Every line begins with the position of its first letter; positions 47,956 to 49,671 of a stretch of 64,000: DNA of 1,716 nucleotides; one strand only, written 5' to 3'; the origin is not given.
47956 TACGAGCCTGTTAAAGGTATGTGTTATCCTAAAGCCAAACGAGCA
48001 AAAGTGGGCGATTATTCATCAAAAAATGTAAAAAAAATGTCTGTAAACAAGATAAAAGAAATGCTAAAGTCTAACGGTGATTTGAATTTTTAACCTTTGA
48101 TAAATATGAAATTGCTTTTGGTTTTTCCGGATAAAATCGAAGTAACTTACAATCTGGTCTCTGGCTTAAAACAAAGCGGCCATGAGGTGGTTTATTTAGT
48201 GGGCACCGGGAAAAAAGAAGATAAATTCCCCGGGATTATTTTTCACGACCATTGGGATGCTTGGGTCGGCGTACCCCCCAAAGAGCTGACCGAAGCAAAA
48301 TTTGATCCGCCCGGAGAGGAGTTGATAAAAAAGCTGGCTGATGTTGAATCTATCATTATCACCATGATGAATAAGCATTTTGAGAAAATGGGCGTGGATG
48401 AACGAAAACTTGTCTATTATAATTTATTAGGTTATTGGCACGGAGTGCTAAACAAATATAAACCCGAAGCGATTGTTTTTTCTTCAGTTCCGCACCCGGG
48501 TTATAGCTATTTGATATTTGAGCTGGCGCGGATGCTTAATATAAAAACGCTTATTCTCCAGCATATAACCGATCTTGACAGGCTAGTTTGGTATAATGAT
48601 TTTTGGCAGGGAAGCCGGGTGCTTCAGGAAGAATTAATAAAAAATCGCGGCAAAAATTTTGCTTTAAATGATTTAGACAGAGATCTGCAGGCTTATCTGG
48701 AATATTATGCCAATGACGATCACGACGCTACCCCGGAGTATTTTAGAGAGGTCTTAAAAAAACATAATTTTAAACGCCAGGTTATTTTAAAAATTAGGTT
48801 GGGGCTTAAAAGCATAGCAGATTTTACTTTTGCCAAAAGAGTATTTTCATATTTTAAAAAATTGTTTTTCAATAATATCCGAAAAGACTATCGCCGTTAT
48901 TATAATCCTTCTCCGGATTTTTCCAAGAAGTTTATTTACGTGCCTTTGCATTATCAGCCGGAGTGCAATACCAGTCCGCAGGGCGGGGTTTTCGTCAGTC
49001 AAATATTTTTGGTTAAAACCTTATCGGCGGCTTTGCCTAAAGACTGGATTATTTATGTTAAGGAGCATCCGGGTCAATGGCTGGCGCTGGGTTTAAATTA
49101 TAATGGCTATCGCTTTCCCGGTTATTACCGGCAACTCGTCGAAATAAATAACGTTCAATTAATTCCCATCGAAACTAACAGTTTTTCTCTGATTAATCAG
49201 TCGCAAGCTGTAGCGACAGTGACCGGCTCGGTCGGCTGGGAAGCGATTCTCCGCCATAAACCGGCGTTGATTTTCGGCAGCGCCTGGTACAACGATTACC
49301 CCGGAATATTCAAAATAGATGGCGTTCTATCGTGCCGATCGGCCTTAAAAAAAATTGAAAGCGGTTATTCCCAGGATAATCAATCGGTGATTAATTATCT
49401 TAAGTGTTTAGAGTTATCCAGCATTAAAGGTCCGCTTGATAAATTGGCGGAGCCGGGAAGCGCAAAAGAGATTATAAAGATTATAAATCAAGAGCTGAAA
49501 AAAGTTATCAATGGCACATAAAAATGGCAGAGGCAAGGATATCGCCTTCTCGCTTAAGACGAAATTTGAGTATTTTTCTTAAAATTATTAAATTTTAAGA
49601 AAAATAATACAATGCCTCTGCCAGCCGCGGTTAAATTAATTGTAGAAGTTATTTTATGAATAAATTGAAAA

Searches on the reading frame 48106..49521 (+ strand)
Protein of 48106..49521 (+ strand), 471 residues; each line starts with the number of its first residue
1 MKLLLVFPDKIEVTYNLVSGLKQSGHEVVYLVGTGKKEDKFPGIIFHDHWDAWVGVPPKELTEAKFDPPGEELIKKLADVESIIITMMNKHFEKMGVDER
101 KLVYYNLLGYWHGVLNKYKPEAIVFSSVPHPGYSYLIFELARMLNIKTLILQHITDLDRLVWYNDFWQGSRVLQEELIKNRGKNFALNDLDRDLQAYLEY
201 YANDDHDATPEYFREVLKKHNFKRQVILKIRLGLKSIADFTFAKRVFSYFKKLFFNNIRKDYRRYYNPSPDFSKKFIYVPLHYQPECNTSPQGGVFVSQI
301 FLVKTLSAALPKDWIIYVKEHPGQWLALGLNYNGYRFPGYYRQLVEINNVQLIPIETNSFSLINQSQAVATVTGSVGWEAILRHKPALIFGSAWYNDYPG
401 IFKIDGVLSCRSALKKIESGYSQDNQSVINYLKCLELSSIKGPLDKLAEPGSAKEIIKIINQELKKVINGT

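Call 3: search_protein_families(library=pfam, proteins=[window:48106-49521:+], max_evalue=1)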
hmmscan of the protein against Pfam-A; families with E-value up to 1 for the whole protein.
window:48106-49521:+ (471 aa): 1 family
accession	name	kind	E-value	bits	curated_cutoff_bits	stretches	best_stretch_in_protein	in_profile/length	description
PF05159.20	Capsule_synth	-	5e-10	39.8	20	1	309-396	183-267/310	Capsule polysaccharide biosynthesis protein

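Call 4: search_protein_families(library=ncbifam, proteins=[window:48106-49521:+], max_evalue=1)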
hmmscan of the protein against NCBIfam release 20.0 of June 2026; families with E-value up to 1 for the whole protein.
window:48106-49521:+ (471 aa): 1 family
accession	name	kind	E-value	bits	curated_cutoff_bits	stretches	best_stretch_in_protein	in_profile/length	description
NF046086.1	BFO_1060_trans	domain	0.0084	15.3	200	1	312-390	219-289/365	BFO_1060 family glycosyltransferase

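Call 14: search_solved_structures(query=window:48106-49521:+, max_evalue=10, show_alignments=3)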
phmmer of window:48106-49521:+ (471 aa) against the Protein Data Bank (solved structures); distinct sequences matched with E-value up to 10: 10.
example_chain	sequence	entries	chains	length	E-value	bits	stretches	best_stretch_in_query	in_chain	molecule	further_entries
6mgd_A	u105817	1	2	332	0.00079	21.5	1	254-398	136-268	Capsular polysaccharide export system protein KpsC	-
8fux_A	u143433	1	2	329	0.00091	21.3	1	336-398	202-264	Capsule polysaccharide export protein KpsC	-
8fuw_A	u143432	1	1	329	0.00093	21.3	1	336-398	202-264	Capsule polysaccharide export protein KpsC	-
6mgc_A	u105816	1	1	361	0.0011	21.1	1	336-398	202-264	Capsule polysaccharide export protein KpsC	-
8csd_A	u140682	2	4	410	0.17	13.8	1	350-395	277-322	N-acetyl glucosaminyl transferase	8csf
5fa0_A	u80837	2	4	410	0.17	13.8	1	350-395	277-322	Putative N-acetyl glucosaminyl transferase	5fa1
8cse_A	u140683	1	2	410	0.17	13.8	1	350-395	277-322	N-acetyl glucosaminyl transferase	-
8csb_A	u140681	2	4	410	0.17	13.8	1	350-395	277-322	N-acetyl glucosaminyl transferase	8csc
5xql_A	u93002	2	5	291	0.48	12.4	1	128-243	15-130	Multidrug-efflux transporter 1 regulator | C-di-GMP-binding multidrug transporter transcriptional regulator BrlR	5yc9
6mgb_A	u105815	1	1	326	1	11.3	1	335-397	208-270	Capsular polysaccharide export system protein KpsC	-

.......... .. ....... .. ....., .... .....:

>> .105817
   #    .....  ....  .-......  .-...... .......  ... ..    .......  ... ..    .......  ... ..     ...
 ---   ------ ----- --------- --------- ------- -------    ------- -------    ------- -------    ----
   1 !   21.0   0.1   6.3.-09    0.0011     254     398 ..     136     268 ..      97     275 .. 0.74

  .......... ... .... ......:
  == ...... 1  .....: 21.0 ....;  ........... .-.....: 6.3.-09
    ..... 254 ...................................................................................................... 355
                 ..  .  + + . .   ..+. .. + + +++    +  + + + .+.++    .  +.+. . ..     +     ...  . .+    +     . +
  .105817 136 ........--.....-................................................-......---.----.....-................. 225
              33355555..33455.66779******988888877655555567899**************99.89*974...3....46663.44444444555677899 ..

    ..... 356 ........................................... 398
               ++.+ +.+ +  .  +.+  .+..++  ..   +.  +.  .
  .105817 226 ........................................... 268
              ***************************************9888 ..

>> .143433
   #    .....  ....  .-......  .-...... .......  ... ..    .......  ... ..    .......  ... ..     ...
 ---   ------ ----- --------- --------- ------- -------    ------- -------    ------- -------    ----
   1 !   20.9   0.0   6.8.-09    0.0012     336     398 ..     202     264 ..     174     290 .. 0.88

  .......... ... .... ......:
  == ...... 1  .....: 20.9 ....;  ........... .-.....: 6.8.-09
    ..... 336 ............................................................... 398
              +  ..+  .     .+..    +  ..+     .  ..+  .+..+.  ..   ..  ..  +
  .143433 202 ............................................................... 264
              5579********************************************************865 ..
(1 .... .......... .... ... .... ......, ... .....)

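Call 22: find_homologous_proteins(query=window:48106-49521:+, max_evalue=0.001)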
Query window:48106-49521:+ (471 aa): 445 proteins with E <= 0.001 among 8000 candidates; the best 120 are listed.
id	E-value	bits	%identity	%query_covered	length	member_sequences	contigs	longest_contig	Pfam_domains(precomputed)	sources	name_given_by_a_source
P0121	0.0e+0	1088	100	100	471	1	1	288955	PF05159.21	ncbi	-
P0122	9.8e-208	709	64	99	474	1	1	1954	PF05159.21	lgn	-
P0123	7.9e-202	689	61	99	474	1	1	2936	PF05159.21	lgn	-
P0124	1.3e-200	685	62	99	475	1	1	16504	PF05159.21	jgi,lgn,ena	-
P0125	1.1e-197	676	62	99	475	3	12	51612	PF05159.21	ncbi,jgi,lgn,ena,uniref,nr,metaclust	ncbi:MAG: capsular polysaccharide biosynthesis protein [Parcubacteria group bacterium GW2011_GWC2_42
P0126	1.5e-196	672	60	99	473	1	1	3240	PF05159.21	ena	-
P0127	6.5e-195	667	60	99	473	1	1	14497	PF05159.21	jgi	jgi:hypothetical protein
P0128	1.8e-192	659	59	99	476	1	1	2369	PF05159.21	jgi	jgi:hypothetical protein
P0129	1.1e-188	646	59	99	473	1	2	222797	PF05159.21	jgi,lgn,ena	-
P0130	2.3e-187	642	60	99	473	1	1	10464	PF05159.21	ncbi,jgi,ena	ncbi:MAG: hypothetical protein WCV41_01185 [Patescibacteria group bacterium]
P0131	7.2e-184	630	58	99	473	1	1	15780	PF05159.21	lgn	-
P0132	2.6e-179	615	57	99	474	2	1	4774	PF05159.21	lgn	-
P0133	2.6e-178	612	57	99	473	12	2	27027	PF05159.21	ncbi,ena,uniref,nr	ncbi:hypothetical protein A3H09_02285 [Candidatus Falkowbacteria bacterium RIFCSPLOWO2_12_FULL_45_13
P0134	1.8e-177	609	55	99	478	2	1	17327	PF05159.21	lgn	-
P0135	1.1e-173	597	53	99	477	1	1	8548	PF05159.21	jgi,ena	-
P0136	1.2e-171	590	55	99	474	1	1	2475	PF05159.21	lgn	-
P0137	4.4e-161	555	53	99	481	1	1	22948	PF05159.21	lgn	-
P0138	7.3e-159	548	53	99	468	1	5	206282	PF05159.21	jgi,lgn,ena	-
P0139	1.8e-155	537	51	99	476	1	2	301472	PF05159.21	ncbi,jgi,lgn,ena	ncbi:MAG: hypothetical protein WC619_00460 [Patescibacteria group bacterium]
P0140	3.2e-155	536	51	99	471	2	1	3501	PF05159.21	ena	-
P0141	2.0e-150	520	49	99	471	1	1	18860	PF05159.21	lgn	-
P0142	1.9e-141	490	48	99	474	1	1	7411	PF05159.21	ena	-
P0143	2.1e-141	490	48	94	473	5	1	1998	PF05159.21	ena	-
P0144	6.4e-141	489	48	94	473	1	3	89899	PF05159.21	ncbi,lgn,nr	ncbi:MAG: hypothetical protein PHZ04_02525 [Patescibacteria group bacterium]|nr:hypothetical protein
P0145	5.0e-140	486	47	99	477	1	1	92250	PF05159.21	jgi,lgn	-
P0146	1.2e-137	478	48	99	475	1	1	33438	PF05159.21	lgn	-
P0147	2.3e-136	474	45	99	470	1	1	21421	PF05159.21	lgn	-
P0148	3.8e-136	473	47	96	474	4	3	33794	PF05159.21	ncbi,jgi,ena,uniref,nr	ncbi:MAG: hypothetical protein A2931_02975 [Candidatus Niyogibacteria bacterium RIFCSPLOWO2_01_FULL_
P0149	5.3e-136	472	46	99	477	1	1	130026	PF05159.21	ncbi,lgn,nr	ncbi:MAG: hypothetical protein Q8P07_06225 [bacterium]|nr:hypothetical protein [bacterium]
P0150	6.3e-136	472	47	99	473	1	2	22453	PF05159.21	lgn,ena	-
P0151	2.9e-135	470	46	99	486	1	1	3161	PF05159.21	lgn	-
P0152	2.1e-134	467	48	96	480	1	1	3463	PF05159.21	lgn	-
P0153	3.7e-134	466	49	93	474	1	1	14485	PF05159.21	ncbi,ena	-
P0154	8.6e-133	462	44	99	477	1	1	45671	PF05159.21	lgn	-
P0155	1.7e-132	461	46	99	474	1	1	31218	PF05159.21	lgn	-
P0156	2.7e-132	460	43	100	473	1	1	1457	PF05159.21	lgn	-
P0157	3.6e-132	460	45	96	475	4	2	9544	PF05159.21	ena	-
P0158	1.5e-131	458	47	96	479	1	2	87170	PF05159.21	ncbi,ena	ncbi:MAG: hypothetical protein AAB378_00685 [Patescibacteria group bacterium]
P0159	1.8e-131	457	45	98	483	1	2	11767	PF05159.21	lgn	-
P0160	2.0e-131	457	46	99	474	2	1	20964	PF05159.21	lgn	-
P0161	5.0e-131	456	47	99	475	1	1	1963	PF05159.21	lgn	-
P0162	5.7e-131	456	45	99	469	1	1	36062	PF05159.21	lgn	-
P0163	1.3e-130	455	46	99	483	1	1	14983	PF05159.21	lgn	-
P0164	1.4e-130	454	44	100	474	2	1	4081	PF05159.21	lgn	-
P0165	1.5e-130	454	47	94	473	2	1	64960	PF05159.21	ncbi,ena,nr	ncbi:MAG TPA: hypothetical protein VMW82_02805 [Candidatus Paceibacterota bacterium]|nr:hypothetical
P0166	1.8e-130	454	46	99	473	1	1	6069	PF05159.21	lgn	-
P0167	4.1e-130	453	45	96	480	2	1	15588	PF05159.21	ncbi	-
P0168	6.4e-130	452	46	94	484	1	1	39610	PF05159.21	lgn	-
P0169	1.5e-129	451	46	99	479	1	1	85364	PF05159.21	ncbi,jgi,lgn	ncbi:MAG: hypothetical protein WC323_00075 [Patescibacteria group bacterium]|jgi:hypothetical protei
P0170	1.7e-129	451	46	99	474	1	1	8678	PF05159.21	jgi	-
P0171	1.1e-128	448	45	95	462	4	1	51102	PF05159.21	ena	-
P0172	3.9e-128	446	44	100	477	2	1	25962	PF05159.21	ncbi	-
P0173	8.2e-128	445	45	92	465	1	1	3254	PF05159.21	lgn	-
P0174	9.4e-128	445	46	92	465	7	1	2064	PF05159.21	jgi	-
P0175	1.3e-127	445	42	100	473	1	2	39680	PF05159.21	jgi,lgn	-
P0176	1.8e-127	444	43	99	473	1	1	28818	PF05159.21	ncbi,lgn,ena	-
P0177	1.1e-126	442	43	99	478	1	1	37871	PF05159.21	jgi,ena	-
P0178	2.5e-126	440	45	95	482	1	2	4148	PF05159.21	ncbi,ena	-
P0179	2.7e-126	440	46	90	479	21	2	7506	PF05159.21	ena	-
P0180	4.3e-126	440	45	98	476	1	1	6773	PF05159.21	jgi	-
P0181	7.5e-126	439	45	94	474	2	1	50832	PF05159.21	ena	-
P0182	1.2e-125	438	46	94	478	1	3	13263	PF05159.21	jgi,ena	-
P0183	1.7e-125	438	45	94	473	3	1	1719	PF05159.21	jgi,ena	-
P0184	3.7e-125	437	43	97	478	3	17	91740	PF05159.21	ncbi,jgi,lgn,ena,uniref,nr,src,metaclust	ncbi:hypothetical protein A2662_02645 [Candidatus Giovannonibacteria bacterium RIFCSPHIGHO2_01_FULL_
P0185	8.3e-125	435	42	98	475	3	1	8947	PF05159.21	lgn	-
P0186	8.6e-125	435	45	96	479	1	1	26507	PF05159.21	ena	-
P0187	9.0e-125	435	46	95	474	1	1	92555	PF05159.21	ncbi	-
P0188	1.0e-124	435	46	96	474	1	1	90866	PF05159.21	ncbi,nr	ncbi:MAG: hypothetical protein Q7S73_03225 [bacterium]|nr:hypothetical protein [bacterium]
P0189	2.3e-124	434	44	99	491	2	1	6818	PF05159.21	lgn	-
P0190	3.1e-124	434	43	99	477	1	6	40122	PF05159.21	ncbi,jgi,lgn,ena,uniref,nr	ncbi:hypothetical protein COV49_01380 [Candidatus Falkowbacteria bacterium CG11_big_fil_rev_8_21_14_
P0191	5.7e-124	433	43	98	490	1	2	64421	PF05159.21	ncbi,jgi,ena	-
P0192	6.8e-124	432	44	96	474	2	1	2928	PF05159.21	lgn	-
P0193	7.2e-124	432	44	95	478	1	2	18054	PF05159.21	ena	-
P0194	1.1e-123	432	46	94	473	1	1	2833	PF05159.21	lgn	-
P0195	1.2e-123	432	45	91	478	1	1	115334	PF05159.21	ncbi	-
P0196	1.5e-123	431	45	95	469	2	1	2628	PF05159.21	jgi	-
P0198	4.1e-123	430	44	95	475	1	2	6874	PF05159.21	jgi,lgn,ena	-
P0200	6.0e-123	429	44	96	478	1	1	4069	PF05159.21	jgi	jgi:hypothetical protein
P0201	2.3e-122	427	46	90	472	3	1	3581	PF05159.21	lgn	-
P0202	2.7e-122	427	47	93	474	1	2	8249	PF05159.21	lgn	-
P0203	3.1e-122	427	42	100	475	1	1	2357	PF05159.21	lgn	-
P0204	3.3e-122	427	46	92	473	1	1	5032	PF05159.21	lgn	-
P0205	3.3e-122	427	44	94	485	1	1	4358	PF05159.21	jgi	-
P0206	3.5e-122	427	43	95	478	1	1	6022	PF05159.21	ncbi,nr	ncbi:MAG: hypothetical protein EXS55_04900 [Candidatus Magasanikbacteria bacterium]|nr:hypothetical 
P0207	1.1e-121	425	43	98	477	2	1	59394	PF05159.21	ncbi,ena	-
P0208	1.3e-121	425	44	100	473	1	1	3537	PF05159.21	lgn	-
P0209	1.9e-121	424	43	96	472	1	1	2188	PF05159.21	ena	-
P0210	1.9e-121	424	46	93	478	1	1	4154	PF05159.21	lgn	-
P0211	2.0e-121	424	43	93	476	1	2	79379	PF05159.21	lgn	-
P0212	2.9e-121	424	44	96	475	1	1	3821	PF05159.21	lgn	-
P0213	4.3e-121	423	43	100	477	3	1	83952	PF05159.21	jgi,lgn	jgi:hypothetical protein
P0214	8.2e-121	422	44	93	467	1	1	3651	PF05159.21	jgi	-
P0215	1.2e-120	422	43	96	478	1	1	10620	PF05159.21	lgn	-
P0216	1.4e-120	421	42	100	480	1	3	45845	PF05159.21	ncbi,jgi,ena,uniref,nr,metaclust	ncbi:MAG: hypothetical protein UX10_C0006G0005 [Candidatus Magasanikbacteria bacterium GW2011_GWA2_4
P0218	4.0e-120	420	43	97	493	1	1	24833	PF05159.21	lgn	-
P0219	7.0e-120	419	43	96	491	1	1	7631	PF05159.21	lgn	-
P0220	2.0e-119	418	44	90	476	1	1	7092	PF05159.21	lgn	-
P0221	2.5e-119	417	42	95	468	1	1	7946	PF05159.21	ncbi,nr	ncbi:MAG: hypothetical protein Q8P32_01545 [Candidatus Komeilibacteria bacterium]|nr:hypothetical pr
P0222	3.1e-119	417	44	99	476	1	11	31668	PF05159.21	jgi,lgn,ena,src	-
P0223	3.1e-119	417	44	95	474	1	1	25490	PF05159.21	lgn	-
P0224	4.9e-119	416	44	94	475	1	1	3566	PF05159.21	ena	-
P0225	5.5e-119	416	43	97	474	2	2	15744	PF05159.21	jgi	jgi:hypothetical protein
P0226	6.1e-119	416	44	95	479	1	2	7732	PF05159.21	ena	-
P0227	3.2e-118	414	41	99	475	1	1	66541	PF05159.21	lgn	-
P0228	4.7e-118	413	44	91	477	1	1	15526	PF05159.21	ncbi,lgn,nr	ncbi:MAG: hypothetical protein Q8Q46_03870 [Candidatus Giovannonibacteria bacterium]|nr:hypothetical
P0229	6.6e-118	413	44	91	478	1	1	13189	PF05159.21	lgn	-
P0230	9.4e-118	412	44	91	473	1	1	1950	PF05159.21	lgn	-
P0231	1.0e-117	412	42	99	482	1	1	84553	PF05159.21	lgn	-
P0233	2.0e-117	411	42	99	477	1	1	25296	PF05159.21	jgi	-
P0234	3.1e-117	410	44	99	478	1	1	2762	PF05159.21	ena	-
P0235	6.5e-117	409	43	98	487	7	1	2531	PF05159.21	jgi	-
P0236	9.6e-117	409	44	96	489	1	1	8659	PF05159.21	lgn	-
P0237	1.3e-116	408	41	100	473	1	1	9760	PF05159.21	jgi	jgi:hypothetical protein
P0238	4.3e-116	407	41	99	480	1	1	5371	PF05159.21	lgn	-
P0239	5.6e-116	406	44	96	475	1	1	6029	PF05159.21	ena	-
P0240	6.6e-116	406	45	94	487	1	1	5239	PF05159.21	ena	-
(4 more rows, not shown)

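Call 42: predict_structure(alignment_id=A3)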
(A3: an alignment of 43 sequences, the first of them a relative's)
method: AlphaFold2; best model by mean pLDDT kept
length: 471 residues; sequences in the alignment: 43
mean_pLDDT: 88.6   pTM: 0.88
mean pLDDT of the five models: 88.6, 88.6, 87.1, 87.1, 86.5
residues with pLDDT >= 90: 288; 70-90: 149; 50-70: 33; < 50: 1
segments of 3 or more residues with pLDDT < 50: none
pLDDT, mean of each block of 10 residues (from residue 1): 95 90 95 82 91 92 93 95 86 85 96 98 95 96 97 90 93 96 95 92 71 70 79 81 81 79 91 96 75 88 97 96 70 71 96 89 94 90 93 90 96 96 91 96 70 85 83 48
secondary structure, 60 per line:
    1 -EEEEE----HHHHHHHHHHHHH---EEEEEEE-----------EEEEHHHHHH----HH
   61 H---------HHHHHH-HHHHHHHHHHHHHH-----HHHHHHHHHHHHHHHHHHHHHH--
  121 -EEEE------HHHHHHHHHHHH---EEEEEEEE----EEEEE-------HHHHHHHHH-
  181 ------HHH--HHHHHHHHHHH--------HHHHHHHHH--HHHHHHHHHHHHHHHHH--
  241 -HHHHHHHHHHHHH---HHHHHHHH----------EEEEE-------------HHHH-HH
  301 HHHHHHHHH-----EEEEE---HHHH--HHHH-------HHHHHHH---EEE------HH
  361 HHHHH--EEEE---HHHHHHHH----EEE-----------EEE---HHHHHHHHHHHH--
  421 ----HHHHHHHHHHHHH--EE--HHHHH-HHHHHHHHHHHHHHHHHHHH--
elements in order: E2-6 H11-23 E27-33 E45-48 H49-54 H71-76 H78-91 H97-118 E122-125 H132-143 E147-154 E159-163 H171-179 H192-202 H211-219 H222-238 H242-254 H258-265 E276-280 H294-297 H299-309 E315-319 H323-326 H329-332 H340-346 E350-352 H359-365 E368-371 H375-382 E387-389 E401-403 H407-418 H425-437 H444-448 H450-469

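Call 48: fold_search(model_id=the predicted structure, library=pdb)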
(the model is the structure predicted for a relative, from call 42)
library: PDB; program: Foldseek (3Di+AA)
matches with E <= 10: 1475; with E <= 0.001: 159
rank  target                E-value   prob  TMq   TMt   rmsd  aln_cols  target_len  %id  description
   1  6vlb_B                3.3e-10  1.00  0.22  0.27  19.1       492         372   14  Crystal structure of ligand-free UDP-GlcNAc 2-epimerase from Neisseria meningitidis (released 2020-11-11)
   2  3dzc_A                9.6e-10  1.00  0.23  0.29  18.4       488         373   16  2.35 Angstrom resolution structure of WecB (VC0917), a UDP-N-acetylglucosamine 2-epimerase from Vibrio cholerae. (released 2008-08-12)
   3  8sxw_B                1.1e-09  1.00  0.23  0.29  18.5       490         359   11  X-ray crystal structure of UDP- 2,3-diacetamido-2,3-dideoxy-glucuronic acid-2-epimerase from Thermus thermophilus stra (released 2023-09-13)
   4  8sxv_B                2.3e-09  1.00  0.24  0.30  16.6       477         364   11  X-ray crystal structure of UDP- 2,3-diacetamido-2,3-dideoxy-glucuronic acid-2-epimerase from Thermus thermophilus stra (released 2023-09-13)
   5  6vlc_B                6.0e-09  1.00  0.21  0.26  19.6       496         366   14  Crystal structure of UDP-GlcNAc 2-epimerase from Neisseria meningitidis bound to UDP-GlcNAc (released 2020-11-11)
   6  1f6d_C                8.2e-09  1.00  0.24  0.30  17.6       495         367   14  THE STRUCTURE OF UDP-N-ACETYLGLUCOSAMINE 2-EPIMERASE FROM E. COLI. (released 2000-12-13)
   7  8sxw_D                9.2e-09  1.00  0.23  0.28  18.9       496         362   10  X-ray crystal structure of UDP- 2,3-diacetamido-2,3-dideoxy-glucuronic acid-2-epimerase from Thermus thermophilus stra (released 2023-09-13)
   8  6vlc_D                9.2e-09  1.00  0.22  0.27  19.0       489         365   15  Crystal structure of UDP-GlcNAc 2-epimerase from Neisseria meningitidis bound to UDP-GlcNAc (released 2020-11-11)
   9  6vlb_A                1.1e-08  1.00  0.20  0.25  19.2       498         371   14  Crystal structure of ligand-free UDP-GlcNAc 2-epimerase from Neisseria meningitidis (released 2020-11-11)
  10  8sxy_B                1.2e-08  1.00  0.24  0.30  18.1       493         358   12  X-ray crystal structure of UDP- 2,3-diacetamido-2,3-dideoxy-glucuronic acid-2-epimerase from Thermus thermophilus stra (released 2023-09-13)
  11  8sxw_A                1.2e-08  1.00  0.22  0.28  18.7       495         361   11  X-ray crystal structure of UDP- 2,3-diacetamido-2,3-dideoxy-glucuronic acid-2-epimerase from Thermus thermophilus stra (released 2023-09-13)
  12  1f6d_A                1.3e-08  1.00  0.26  0.31  14.8       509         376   12  THE STRUCTURE OF UDP-N-ACETYLGLUCOSAMINE 2-EPIMERASE FROM E. COLI. (released 2000-12-13)
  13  1f6d_D                1.3e-08  1.00  0.27  0.33  14.2       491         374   13  THE STRUCTURE OF UDP-N-ACETYLGLUCOSAMINE 2-EPIMERASE FROM E. COLI. (released 2000-12-13)
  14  8sxw_C                1.3e-08  1.00  0.21  0.26  17.0       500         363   11  X-ray crystal structure of UDP- 2,3-diacetamido-2,3-dideoxy-glucuronic acid-2-epimerase from Thermus thermophilus stra (released 2023-09-13)
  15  5enz_B                1.7e-08  1.00  0.27  0.31  12.3       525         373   12  S. aureus MnaA-UDP co-structure (released 2016-04-27)
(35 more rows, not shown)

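Call 49: find_encoding_contigs(protein=P0129, flank=10000, max_places=2)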
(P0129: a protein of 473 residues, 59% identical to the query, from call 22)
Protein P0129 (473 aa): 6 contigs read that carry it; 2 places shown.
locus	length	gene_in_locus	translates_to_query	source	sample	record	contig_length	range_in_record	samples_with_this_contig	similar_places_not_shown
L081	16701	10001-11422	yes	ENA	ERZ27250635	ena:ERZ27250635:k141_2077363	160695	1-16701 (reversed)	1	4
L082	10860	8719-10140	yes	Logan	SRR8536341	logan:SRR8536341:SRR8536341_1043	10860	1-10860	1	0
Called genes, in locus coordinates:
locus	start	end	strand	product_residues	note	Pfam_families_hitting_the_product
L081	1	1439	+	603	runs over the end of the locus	PF00664:ABC_membrane, PF02463:SMC_N (faint), PF00005:ABC_tran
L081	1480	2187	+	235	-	PF02348:CTP_transf_3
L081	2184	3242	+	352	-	PF03102:NeuB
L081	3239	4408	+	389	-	PF02350:Epimerase_2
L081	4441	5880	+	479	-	PF02310:B12-binding, PF04055:Radical_SAM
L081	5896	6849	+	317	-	PF00291:PALP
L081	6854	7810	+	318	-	PF21360:PylC-like_N, PF02655:ATP-grasp_3, PF13535:ATP-grasp_4 (weak), PF15632:ATPgrasp_Ter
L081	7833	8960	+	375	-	PF01041:DegT_DnrJ_EryC1, PF01053:Cys_Met_Meta_PP (weak)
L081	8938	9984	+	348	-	PF01073:3Beta_HSD, PF01370:Epimerase, PF02719:Polysacc_synt_2, PF04321:RmlD_sub_bind, PF05368:NmrA, PF08659:KR (weak), PF16363:GDP_Man_Dehyd, PF13460:NAD_binding_10, +1 more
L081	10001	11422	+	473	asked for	PF05159:Capsule_synth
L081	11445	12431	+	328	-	PF01370:Epimerase, PF02719:Polysacc_synt_2, PF04321:RmlD_sub_bind, PF05368:NmrA, PF01073:3Beta_HSD, PF07993:NAD_binding_4, PF13460:NAD_binding_10, PF16363:GDP_Man_Dehyd, +1 more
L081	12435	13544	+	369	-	PF00155:Aminotran_1_2, PF01041:DegT_DnrJ_EryC1, PF01212:Beta_elim_lyase (weak), PF00266:Aminotran_5 (weak), PF01053:Cys_Met_Meta_PP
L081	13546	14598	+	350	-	PF13480:Acetyltransf_6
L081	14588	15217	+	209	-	PF00117:GATase, PF01174:SNO (faint), PF07722:Peptidase_C26 (faint)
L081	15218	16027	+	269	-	PF00977:His_biosynth, PF01207:Dus (faint), PF03060:NMO (faint)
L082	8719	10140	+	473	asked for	PF05159:Capsule_synth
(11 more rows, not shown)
